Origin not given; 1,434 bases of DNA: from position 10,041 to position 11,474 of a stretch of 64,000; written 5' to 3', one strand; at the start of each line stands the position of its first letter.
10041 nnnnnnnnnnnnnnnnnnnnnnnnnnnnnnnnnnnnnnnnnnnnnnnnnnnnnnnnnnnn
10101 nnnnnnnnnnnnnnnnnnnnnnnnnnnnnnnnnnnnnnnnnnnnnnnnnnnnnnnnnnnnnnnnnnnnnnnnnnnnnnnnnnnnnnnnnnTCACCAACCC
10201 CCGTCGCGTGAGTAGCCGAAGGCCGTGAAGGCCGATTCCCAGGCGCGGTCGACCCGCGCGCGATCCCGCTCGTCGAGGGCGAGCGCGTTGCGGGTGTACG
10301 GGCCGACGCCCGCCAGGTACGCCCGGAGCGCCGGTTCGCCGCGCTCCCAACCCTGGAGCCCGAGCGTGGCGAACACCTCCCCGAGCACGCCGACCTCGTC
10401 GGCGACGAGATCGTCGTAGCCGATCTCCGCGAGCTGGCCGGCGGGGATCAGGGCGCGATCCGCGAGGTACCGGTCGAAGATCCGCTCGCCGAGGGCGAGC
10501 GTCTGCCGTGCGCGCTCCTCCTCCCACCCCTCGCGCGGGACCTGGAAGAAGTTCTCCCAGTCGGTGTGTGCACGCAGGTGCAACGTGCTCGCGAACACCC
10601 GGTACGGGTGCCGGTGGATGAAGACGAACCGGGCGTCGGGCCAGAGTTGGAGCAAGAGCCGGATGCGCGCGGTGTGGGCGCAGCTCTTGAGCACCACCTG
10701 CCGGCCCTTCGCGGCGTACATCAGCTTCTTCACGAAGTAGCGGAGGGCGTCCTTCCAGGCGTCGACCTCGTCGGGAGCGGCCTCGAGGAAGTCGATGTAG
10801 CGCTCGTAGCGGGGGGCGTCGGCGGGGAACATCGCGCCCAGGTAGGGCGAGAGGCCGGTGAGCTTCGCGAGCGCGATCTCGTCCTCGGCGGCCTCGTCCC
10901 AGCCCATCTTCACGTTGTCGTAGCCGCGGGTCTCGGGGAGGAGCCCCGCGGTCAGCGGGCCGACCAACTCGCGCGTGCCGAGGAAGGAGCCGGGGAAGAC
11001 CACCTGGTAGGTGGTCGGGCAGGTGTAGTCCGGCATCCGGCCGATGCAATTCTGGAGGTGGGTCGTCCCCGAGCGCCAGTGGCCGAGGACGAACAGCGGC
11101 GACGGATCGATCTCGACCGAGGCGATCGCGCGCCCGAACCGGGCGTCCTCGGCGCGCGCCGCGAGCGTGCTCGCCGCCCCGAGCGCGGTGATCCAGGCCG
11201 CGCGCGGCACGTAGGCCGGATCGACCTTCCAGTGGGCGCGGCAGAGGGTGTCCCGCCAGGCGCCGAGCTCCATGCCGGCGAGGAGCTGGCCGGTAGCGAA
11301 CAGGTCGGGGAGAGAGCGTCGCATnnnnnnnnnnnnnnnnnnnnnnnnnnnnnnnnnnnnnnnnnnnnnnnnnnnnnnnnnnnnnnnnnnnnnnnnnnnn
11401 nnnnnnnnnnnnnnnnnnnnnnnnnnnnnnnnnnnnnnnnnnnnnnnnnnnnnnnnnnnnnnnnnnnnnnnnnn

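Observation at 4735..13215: Tightly coupled eight-gene operon that looks like a cryptic small-molecule pathway (peptidase, sulfotransferase, aminotransferase, two FAD oxidases, SRPBCC protein, exporter)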

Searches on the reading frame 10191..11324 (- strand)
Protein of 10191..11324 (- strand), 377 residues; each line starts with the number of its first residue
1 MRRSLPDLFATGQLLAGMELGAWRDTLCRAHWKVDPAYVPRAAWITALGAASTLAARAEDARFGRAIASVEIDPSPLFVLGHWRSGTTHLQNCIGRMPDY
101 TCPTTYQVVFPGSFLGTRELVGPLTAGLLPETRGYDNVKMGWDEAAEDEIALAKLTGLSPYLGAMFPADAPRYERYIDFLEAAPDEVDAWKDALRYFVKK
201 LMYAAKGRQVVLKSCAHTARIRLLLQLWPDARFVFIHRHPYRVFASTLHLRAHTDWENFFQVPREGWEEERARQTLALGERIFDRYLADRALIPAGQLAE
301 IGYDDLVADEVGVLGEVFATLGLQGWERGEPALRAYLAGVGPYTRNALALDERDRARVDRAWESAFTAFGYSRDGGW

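Call 6: search_protein_families(library=pfam, proteins=[window:10191-11324:-], max_evalue=0.01)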
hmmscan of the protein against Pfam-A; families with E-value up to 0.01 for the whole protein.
window:10191-11324:- (377 aa): 1 family
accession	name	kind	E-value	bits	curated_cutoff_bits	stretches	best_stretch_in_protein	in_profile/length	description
PF13469.12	Sulfotransfer_3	-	3.8e-30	106.2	27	1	76-327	1-215/216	Sulfotransferase family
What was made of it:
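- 10191..11324 (-): G3, PAPS-type sulfotransferase, 377 aa, with a 75-residue N-terminal helical extension. Sulfotransfer_3 106 bits (call 6).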

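Call 7: search_protein_families(library=ncbifam, proteins=[window:10191-11324:-], max_evalue=0.01)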
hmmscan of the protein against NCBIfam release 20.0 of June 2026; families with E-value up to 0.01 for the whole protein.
window:10191-11324:- (377 aa): 0 families

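Call 9: find_homologous_proteins(query=window:10191-11324:-, max_evalue=1e-10)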
Query window:10191-11324:- (377 aa): 1424 proteins with E <= 1e-10 among 8000 candidates; the best 120 are listed.
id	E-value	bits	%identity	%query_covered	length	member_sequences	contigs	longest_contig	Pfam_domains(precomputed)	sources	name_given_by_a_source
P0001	1.5e-256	869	100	100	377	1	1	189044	PF13469.13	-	-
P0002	1.1e-215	735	85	100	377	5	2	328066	PF13469.13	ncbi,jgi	jgi:hypothetical protein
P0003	4.6e-195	667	78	99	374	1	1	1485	PF13469.13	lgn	-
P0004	7.1e-182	623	75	99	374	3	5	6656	PF13469.13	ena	-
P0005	7.0e-173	594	71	97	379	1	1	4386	PF13469.13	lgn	-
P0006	2.0e-170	586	69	98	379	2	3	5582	PF13469.13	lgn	-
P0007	3.1e-145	503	57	99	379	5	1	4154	PF13469.13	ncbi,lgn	-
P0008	2.8e-144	500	57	99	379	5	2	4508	PF13469.13,PF00685.34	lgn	-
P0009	1.4e-143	497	58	99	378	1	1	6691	PF13469.13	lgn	-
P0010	7.8e-143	495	69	83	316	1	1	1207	PF13469.13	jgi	jgi:hypothetical protein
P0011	1.2e-142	494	57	97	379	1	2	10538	PF13469.13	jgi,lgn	jgi:hypothetical protein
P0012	7.3e-142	492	59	97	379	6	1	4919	PF13469.13,PF00685.34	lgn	-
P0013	1.5e-141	491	58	99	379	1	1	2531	PF13469.13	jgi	jgi:hypothetical protein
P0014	3.3e-141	489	58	97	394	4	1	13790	PF13469.13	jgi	jgi:hypothetical protein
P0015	7.6e-141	488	56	99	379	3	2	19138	PF13469.13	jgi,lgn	jgi:hypothetical protein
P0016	2.4e-140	487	59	97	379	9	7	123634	PF13469.13,PF00685.34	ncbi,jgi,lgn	-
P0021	1.3e-138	481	57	97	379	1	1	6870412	PF13469.13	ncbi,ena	-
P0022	2.0e-138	480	58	97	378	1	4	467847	PF13469.13,PF00685.34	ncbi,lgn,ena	-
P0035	5.0e-137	476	57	97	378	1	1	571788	PF13469.13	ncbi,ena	-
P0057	2.6e-134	467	53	99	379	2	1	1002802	PF13469.13,PF00685.34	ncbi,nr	ncbi:MAG: sulfotransferase [Alphaproteobacteria bacterium]|nr:sulfotransferase [Alphaproteobacteria 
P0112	6.1e-127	443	54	98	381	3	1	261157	PF13469.13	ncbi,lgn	-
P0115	2.4e-126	441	53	97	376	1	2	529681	PF13469.13,PF00685.34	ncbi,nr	ncbi:MAG: sulfotransferase [Alphaproteobacteria bacterium]|nr:sulfotransferase [Alphaproteobacteria 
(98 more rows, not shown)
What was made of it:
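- JGI names some homologues omega-hydroxy-beta-dihydromenaquinone-9 sulfotransferase (call 9).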

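Call 10: find_encoding_contigs(protein=P0002, flank=10000, max_places=2)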
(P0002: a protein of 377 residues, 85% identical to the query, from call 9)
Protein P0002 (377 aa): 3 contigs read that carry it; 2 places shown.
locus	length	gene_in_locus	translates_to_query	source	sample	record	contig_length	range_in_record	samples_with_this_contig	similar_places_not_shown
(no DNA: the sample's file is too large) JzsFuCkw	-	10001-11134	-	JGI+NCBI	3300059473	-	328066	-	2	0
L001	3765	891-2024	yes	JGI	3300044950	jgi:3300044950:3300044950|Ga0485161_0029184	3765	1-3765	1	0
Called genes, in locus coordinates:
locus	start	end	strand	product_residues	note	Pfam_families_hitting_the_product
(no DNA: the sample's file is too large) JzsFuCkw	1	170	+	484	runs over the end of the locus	PF01103:Omp85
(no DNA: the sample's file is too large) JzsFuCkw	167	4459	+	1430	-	PF05359:DUF748 (faint), PF04357:TamB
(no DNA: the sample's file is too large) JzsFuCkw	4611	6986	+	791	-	PF00486:Trans_reg_C, PF13191:AAA_16 (weak)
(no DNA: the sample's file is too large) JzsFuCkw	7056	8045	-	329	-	-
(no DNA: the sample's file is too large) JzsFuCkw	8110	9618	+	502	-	PF07364:DUF1485, PF07171:MlrC_C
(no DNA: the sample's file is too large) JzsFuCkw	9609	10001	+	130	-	-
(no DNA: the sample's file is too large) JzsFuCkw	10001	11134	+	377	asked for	PF13469:Sulfotransfer_3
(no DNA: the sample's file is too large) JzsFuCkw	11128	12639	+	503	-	PF00202:Aminotran_3, PF00155:Aminotran_1_2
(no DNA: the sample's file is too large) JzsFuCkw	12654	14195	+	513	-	PF07992:Pyr_redox_2 (weak), PF00732:GMC_oxred_N, PF00890:FAD_binding_2 (weak), PF01266:DAO (faint), PF01494:FAD_binding_3 (weak), PF12831:FAD_oxidored (weak), PF13450:NAD_binding_8 (faint), PF05199:GMC_oxred_C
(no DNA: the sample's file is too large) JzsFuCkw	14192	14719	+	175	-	-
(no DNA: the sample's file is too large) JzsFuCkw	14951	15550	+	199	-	PF01810:LysE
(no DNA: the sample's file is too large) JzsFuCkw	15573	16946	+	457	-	PF01565:FAD_binding_4, PF04030:ALO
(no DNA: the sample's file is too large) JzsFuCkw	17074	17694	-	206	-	PF02798:GST_N, PF13417:GST_N_3, PF13409:GST_N_2, PF13410:GST_C_2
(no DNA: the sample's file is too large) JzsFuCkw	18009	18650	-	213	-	-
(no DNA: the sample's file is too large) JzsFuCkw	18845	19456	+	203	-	PF08327:AHSA1 (weak)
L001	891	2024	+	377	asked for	PF13469:Sulfotransfer_3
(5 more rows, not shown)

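Call 11: find_encoding_contigs(protein=P0021, flank=10000, max_places=2)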
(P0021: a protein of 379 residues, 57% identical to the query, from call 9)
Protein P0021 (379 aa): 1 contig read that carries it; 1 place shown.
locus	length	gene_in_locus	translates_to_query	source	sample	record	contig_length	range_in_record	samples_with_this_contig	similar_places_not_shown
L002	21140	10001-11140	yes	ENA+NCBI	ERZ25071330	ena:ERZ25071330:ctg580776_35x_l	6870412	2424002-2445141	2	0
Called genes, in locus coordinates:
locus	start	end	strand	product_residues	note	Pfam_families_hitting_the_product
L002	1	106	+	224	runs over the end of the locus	PF20260:PUA_4, PF04452:Methyltrans_RNA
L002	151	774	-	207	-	PF00925:GTP_cyclohydro2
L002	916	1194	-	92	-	PF00216:Bac_DNA_binding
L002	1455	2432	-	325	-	PF00781:DAGK_cat, PF19279:YegS_C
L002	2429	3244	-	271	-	PF13183:Fer4_8 (weak)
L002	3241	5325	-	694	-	PF01565:FAD_binding_4, PF02913:FAD-oxidase_C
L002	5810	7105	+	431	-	PF01979:Amidohydro_1, PF07969:Amidohydro_3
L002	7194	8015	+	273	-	-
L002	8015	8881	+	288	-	PF04116:FA_hydroxylase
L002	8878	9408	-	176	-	-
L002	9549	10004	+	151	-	-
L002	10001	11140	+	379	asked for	PF13469:Sulfotransfer_3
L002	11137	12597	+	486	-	PF00202:Aminotran_3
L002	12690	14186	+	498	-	PF00732:GMC_oxred_N, PF05199:GMC_oxred_C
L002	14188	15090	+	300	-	PF00892:EamA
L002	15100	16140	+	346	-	-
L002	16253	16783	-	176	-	PF08002:DUF1697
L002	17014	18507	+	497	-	PF13541:ChlI, PF00158:Sigma54_activat (faint), PF00493:MCM (faint), PF01078:Mg_chelatase, PF07728:AAA_5, PF13335:Mg_chelatase_C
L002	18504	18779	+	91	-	-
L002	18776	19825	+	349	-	PF00154:RecA_N, PF08423:Rad51 (weak), PF06745:ATPase (weak), PF01637:ATPase_2 (weak), PF27531:MT3502_N (weak), PF21096:RecA_C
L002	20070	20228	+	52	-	-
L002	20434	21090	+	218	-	-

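Call 12: find_encoding_contigs(protein=P0057, flank=10000, max_places=2)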
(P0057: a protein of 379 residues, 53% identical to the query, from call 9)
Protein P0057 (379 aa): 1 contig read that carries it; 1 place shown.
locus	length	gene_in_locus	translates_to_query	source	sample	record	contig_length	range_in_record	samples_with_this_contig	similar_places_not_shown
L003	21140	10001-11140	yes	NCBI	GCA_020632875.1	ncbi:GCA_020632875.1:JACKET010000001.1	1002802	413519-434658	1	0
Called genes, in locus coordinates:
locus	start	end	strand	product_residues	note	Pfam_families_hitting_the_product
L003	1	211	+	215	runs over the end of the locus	PF02152:FolB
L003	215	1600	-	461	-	PF00884:Sulfatase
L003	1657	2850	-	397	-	PF00155:Aminotran_1_2, PF00464:SHMT (weak)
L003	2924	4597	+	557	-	-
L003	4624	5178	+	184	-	PF02661:Fic (weak)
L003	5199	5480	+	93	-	-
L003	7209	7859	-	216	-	-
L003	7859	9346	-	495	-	-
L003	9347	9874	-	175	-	PF10698:DUF2505 (weak)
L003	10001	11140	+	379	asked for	PF00685:Sulfotransfer_1 (weak), PF13469:Sulfotransfer_3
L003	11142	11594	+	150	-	-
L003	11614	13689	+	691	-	-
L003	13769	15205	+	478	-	PF00202:Aminotran_3, PF00155:Aminotran_1_2 (weak)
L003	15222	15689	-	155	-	-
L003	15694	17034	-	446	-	-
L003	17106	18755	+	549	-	PF13522:GATase_6, PF13537:GATase_7, PF12481:DUF3700, PF00733:Asn_synthase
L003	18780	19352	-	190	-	PF06094:GGACT (weak), PF13772:AIG2_2 (faint)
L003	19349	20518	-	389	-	PF08240:ADH_N, PF00107:ADH_zinc_N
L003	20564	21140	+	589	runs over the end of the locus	-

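Call 15: find_related_loci(query=A1, collection=genome_contigs, flank=10000)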
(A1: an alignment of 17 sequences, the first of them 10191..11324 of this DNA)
Query A1 (377 aa) in genome_contigs; peptide patterns used: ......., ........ (x = any residue, [..] = any of these).
600 stretches matched a pattern (row limit reached: there are more); 564 encode a relative of the query (tblastn E <= 1e-3); the best 80 are kept; 80 distinct loci.
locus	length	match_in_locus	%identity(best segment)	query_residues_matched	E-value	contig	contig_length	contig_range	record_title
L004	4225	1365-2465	59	9-374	5e-150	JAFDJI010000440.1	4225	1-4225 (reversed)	MAG: Deltaproteobacteria bacterium isolate Meg22_24_Bin_159 Meg22_24_Bin_159_scaffold_65353, whole genome shotgun sequen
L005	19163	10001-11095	59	10-374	3e-143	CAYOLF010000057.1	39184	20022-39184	MAG TPA_asm: uncultured Polyangiaceae bacterium isolate SRP192927_co6_627 genome assembly, contig: NODE_1661_length_3918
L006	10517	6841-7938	58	10-374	7e-143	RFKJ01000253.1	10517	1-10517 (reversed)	MAG: Deltaproteobacteria bacterium isolate J125 k99_465903, whole genome shotgun sequence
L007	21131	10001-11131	55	1-374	9e-142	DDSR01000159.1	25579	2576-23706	MAG TPA_asm: Deltaproteobacteria bacterium UBA2385 UBA2385_contig_37665, whole genome shotgun sequence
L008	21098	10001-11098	57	9-374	4e-141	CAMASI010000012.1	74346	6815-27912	MAG: Klebsiella pneumoniae isolate LH-05nov19-24 genome assembly, contig: LH-05nov19-C490, whole genome shotgun sequence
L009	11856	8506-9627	55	1-371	2e-139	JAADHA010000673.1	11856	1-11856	MAG: Oligoflexia bacterium isolate M_MetaBat.154 contig-127_9080, whole genome shotgun sequence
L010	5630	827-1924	53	9-374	3e-131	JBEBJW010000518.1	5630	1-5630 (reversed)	MAG: Myxococcota bacterium isolate TF_7 NODE_5721_length_5630_cov_5.331405, whole genome shotgun sequence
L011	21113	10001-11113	53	4-374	6e-130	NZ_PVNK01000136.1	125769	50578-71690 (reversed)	Enhygromyxa salina strain SWB005 ENSA5_contig000136, whole genome shotgun sequence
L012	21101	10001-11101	53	9-374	3e-128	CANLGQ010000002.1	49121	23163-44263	MAG: Proteobacteria bacterium isolate TH-Jun18-251 genome assembly, contig: TH-Jun18-C1213, whole genome shotgun sequenc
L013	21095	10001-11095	52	10-374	8e-127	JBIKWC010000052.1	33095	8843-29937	MAG: Myxococcota bacterium isolate ME2015-09-01_3300035663_group6_bin73 Rohwer_bin1503_scaffold_401_c1, whole genome sho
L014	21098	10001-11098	51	9-374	4e-120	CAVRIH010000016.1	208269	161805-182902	MAG: uncultured Actinomycetota bacterium isolate MFD05747.bin.3.79 genome assembly, contig: contig_579, whole genome sho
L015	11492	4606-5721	51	3-374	2e-118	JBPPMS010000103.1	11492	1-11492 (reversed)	MAG: Mycobacterium sp. isolate BIOS2019_out_044 k131_215349, whole genome shotgun sequence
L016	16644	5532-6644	50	5-374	1e-119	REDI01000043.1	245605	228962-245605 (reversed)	MAG: Deltaproteobacteria bacterium isolate GEM2.Bin11 NODE_6_length_245605_cov_18.5218, whole genome shotgun sequence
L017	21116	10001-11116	47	4-374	4e-114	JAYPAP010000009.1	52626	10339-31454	MAG: Deltaproteobacteria bacterium isolate 139582_S183_rosella_bins.tsv.061 NODE_404_length_52626_cov_4.496776, whole ge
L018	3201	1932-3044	46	5-374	9e-114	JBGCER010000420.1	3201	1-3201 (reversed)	MAG: Myxococcota bacterium isolate SGMAG-42 contig419, whole genome shotgun sequence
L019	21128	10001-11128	53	1-374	3e-135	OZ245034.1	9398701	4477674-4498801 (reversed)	MAG: Myxococcota bacterium isolate df3dd314-b992-411f-bde6-f70e75f61a8f genome assembly, chromosome: 1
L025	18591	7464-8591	57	1-374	2e-149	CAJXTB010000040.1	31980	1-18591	MAG TPA_asm: uncultured proteobacterium isolate SRR3933387_bin.3_MetaBAT_v2.12.1_MAG genome assembly, contig: NODE_134_l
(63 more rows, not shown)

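Call 21: search_protein_families(library=pfam, proteins=[L006:1762-2736:-, L006:2714-3319:-, L006:3606-5084:-, L006:5025-5924:+, L003:11614-13689:+, L003:11142-11594:+, L003:7859-9346:-, L003:7209-7859:-, L002:15100-16140:+, L002:7194-8015:+], max_evalue=0.01)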
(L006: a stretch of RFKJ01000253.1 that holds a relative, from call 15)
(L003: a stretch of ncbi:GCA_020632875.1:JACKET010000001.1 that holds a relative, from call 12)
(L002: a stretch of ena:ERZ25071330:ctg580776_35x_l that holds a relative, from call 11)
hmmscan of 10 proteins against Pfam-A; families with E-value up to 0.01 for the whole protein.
L006:1762-2736:- (324 aa): 1 family
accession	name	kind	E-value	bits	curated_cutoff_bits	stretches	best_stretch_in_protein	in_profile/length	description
PF07608.17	DUF1571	-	3.5e-38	131.6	27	1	120-324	2-208/208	Protein of unknown function (DUF1571)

L006:2714-3319:- (201 aa): 1 family
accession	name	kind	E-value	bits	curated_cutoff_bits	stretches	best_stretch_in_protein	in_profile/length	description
PF07811.17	TadE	-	2.9e-11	43.7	22.9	1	68-110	1-43/43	TadE-like protein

L006:3606-5084:- (492 aa): 3 families
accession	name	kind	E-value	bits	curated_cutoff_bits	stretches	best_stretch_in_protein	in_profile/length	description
PF09977.15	Tad_C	-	2.8e-12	47.9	22.1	1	123-212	9-92/93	Putative Tad-like Flp pilus-assembly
PF13400.11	Tad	-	1.1e-06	29.2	22.3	1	73-117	1-44/47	Putative Flp pilus-assembly TadE/G-like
PF00092.34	VWA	-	0.00069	20.3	23.8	0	344-384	79-121/174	von Willebrand factor type A domain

L006:5025-5924:+ (299 aa): 0 families

L003:11614-13689:+ (691 aa): 4 families
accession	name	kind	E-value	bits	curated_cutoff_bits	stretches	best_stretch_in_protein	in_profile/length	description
PF13432.12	TPR_16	-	8.5e-05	23.4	32.7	1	402-458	7-63/65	Tetratricopeptide repeat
PF14559.12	TPR_19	-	0.00039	21.1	25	0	402-443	1-42/68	Tetratricopeptide repeat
PF13424.12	TPR_12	-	0.0025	18.4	30.1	0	402-454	13-73/77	Tetratricopeptide repeat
PF13374.12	TPR_10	-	0.0098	16.3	27.5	0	398-420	8-30/42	Tetratricopeptide repeat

L003:11142-11594:+ (150 aa): 0 families

L003:7859-9346:- (495 aa): 0 families

L003:7209-7859:- (216 aa): 0 families

L002:15100-16140:+ (346 aa): 0 families

L002:7194-8015:+ (273 aa): 0 families

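Call 22: search_solved_structures(query=window:10191-11324:-, max_evalue=0.001)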
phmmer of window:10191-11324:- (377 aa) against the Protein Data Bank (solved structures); distinct sequences matched with E-value up to 0.001: 2.
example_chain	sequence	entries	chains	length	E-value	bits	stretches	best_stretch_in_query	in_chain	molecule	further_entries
2zq5_A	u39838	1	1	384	9.9e-08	35.2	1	208-329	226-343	Putative uncharacterized protein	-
2z6v_A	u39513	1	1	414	3.9e-06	29.9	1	74-250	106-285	Putative uncharacterized protein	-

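Call 26: find_encoding_contigs(protein=P0016, flank=9000, max_places=1)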
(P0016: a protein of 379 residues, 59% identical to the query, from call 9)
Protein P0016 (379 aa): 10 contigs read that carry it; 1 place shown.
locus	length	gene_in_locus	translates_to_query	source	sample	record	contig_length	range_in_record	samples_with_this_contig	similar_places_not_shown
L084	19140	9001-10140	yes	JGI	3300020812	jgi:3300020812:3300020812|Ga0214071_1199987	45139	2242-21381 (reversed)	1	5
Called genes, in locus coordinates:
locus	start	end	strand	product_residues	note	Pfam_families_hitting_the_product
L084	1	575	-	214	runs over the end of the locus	PF05050:Methyltransf_21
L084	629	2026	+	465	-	-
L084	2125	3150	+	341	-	PF27435:TP_0813_N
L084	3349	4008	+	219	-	-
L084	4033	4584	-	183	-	PF09346:SMI1_KNR4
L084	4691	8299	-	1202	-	PF12447:DUF3683, PF02754:CCG (faint), PF01565:FAD_binding_4, PF02913:FAD-oxidase_C, PF13183:Fer4_8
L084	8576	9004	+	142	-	-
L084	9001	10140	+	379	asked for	PF00685:Sulfotransfer_1 (weak), PF13469:Sulfotransfer_3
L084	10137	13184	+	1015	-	PF00202:Aminotran_3, PF00890:FAD_binding_2 (faint), PF00732:GMC_oxred_N, PF01266:DAO (weak), PF13450:NAD_binding_8 (weak), PF05199:GMC_oxred_C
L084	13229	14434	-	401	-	PF00890:FAD_binding_2 (weak), PF01266:DAO, PF01946:Thi4 (weak)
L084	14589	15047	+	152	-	PF00892:EamA (weak), PF00893:Multi_Drug_Res (weak)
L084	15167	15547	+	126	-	-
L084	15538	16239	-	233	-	-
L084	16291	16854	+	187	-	PF00057:Ldl_recept_a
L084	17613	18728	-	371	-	PF14659:Phage_int_SAM_3, PF00589:Phage_integrase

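Call 27: find_encoding_contigs(protein=P0035, flank=9000, max_places=1)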
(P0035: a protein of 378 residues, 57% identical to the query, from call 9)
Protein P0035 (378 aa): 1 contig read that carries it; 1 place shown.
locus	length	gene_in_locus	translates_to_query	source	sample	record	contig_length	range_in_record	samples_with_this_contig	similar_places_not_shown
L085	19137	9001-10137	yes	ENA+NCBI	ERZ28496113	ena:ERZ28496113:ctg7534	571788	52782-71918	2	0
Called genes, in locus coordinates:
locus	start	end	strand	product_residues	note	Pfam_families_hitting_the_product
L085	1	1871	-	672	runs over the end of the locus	PF13229:Beta_helix (faint), PF02415:Chlam_PMP (faint), PF11617:Cu-binding_MopE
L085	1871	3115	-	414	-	-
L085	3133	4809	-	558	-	PF00069:Pkinase, PF07714:PK_Tyr_Ser-Thr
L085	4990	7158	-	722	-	-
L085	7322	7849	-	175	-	-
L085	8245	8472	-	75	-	-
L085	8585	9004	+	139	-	PF13618:Gluconate_2-dh3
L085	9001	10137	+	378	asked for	PF13469:Sulfotransfer_3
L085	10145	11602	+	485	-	PF00202:Aminotran_3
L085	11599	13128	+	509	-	PF00890:FAD_binding_2 (faint), PF00732:GMC_oxred_N, PF05199:GMC_oxred_C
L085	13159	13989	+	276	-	-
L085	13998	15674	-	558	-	PF09594:GT87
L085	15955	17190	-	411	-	-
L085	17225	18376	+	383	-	-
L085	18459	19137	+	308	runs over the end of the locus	PF13409:GST_N_2, PF00043:GST_C, PF13410:GST_C_2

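Call 28: find_encoding_contigs(protein=P0115, flank=9000, max_places=1)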
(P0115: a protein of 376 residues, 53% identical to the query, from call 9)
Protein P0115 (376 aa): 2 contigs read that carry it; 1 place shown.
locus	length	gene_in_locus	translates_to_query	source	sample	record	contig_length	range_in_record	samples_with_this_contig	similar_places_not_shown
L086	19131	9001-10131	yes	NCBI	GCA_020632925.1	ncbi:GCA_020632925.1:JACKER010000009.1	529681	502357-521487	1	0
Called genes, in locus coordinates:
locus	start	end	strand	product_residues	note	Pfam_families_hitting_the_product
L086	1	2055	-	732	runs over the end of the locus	-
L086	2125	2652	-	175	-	PF10698:DUF2505 (weak)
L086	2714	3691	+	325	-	PF05099:TerB (faint)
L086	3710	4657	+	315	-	PF11398:DUF2813 (faint), PF13175:AAA_15, PF13304:AAA_21, PF13175:AAA_15 (weak)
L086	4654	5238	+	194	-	-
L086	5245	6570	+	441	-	PF07690:MFS_1 (weak)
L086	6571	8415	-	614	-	PF00005:ABC_tran, PF02463:SMC_N (faint), PF03308:MeaB (faint), PF13555:AAA_29 (faint), PF13304:AAA_21 (weak), PF12848:ABC_tran_Xtn, PF00005:ABC_tran, PF16326:ABC_tran_CTD, +1 more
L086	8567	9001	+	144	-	PF13618:Gluconate_2-dh3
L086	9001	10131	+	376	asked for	PF00685:Sulfotransfer_1 (faint), PF13469:Sulfotransfer_3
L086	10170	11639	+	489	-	PF00202:Aminotran_3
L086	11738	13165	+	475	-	PF00732:GMC_oxred_N, PF05199:GMC_oxred_C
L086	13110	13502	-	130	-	-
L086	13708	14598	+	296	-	PF00892:EamA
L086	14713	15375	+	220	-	-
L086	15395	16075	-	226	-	PF02798:GST_N, PF13417:GST_N_3, PF13409:GST_N_2, PF00043:GST_C, PF13410:GST_C_2 (faint)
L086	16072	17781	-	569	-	PF00501:AMP-binding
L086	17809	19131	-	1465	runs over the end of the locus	PF27051:TamB_N (faint), PF04357:TamB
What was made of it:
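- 11324..11713 (-): G2, 129-aa small protein of the gluconate 2-dehydrogenase subunit 3 family. Inferred partner subunit of the GMC enzyme. It has no signal peptide. Orthologues in L085 and L086 carry the same family (calls 27, 28).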

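Call 29: find_encoding_contigs(protein=P0112, flank=9000, max_places=1)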
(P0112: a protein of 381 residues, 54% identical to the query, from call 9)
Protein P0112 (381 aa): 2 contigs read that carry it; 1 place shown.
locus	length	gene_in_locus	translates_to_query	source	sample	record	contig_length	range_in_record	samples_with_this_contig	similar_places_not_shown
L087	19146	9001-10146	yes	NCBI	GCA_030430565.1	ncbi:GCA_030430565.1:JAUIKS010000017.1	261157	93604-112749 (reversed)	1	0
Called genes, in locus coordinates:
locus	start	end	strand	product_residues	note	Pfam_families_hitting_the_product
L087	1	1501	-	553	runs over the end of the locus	PF07931:CPT (weak), PF13238:AAA_18, PF13671:AAA_33, PF00709:Adenylsucc_synt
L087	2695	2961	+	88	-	-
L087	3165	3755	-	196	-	-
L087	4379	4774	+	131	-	-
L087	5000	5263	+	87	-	PF00550:PP-binding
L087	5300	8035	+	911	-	PF03176:MMPL, PF02460:Patched (faint), PF12349:Sterol-sensing (faint), PF03176:MMPL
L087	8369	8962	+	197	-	-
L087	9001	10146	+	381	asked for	PF13469:Sulfotransfer_3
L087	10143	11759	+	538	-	PF00202:Aminotran_3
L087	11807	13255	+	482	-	PF00890:FAD_binding_2 (faint), PF00732:GMC_oxred_N, PF05199:GMC_oxred_C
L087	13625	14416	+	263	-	PF01810:LysE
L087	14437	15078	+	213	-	-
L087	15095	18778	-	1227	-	PF16158:N_BRCA1_IG (faint), PF27449:LtaS_N (weak), PF00884:Sulfatase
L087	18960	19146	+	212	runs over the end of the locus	-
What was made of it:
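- No phosphatase or sugar kinase is conserved in the cassette (calls 11, 26-29).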
